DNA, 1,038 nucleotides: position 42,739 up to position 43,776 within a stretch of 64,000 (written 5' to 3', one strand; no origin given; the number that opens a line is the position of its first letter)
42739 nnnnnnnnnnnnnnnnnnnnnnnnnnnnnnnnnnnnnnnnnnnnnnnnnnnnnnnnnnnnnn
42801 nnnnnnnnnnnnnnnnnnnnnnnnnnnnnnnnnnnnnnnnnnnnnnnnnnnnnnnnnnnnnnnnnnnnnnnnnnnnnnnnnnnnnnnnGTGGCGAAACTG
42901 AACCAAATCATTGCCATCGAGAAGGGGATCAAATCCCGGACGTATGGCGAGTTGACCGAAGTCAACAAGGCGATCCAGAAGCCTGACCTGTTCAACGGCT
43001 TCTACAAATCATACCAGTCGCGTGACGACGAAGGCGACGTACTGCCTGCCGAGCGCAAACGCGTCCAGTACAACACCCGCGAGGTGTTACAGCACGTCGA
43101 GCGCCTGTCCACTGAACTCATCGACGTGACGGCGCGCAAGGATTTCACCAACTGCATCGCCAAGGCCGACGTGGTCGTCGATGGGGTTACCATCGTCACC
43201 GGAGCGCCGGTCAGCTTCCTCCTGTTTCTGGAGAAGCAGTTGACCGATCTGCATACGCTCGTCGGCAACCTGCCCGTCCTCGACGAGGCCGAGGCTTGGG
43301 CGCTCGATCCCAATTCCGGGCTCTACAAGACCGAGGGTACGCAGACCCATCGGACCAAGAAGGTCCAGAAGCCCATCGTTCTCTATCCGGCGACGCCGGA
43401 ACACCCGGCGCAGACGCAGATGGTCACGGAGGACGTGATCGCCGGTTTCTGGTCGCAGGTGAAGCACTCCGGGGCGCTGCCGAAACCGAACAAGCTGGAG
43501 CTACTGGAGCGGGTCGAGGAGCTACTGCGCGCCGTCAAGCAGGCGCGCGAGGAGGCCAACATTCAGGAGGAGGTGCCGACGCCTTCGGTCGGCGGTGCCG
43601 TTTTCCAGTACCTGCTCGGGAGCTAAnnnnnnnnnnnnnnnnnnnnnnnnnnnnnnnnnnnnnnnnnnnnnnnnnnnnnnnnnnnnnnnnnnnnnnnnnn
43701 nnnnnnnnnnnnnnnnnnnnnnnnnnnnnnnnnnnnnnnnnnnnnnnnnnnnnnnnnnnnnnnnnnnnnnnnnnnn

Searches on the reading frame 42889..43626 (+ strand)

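Call 71: search_protein_families(library=pfam, proteins=[window:42889-43626:+], max_evalue=0.001)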
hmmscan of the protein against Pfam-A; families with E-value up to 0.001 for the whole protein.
window:42889-43626:+ (245 aa): 1 family
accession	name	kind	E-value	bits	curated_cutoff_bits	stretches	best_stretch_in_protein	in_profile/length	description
PF25283.1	DUF7873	-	6.8e-96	321.1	27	1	1-243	1-242/244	Family of unknown function (DUF7873)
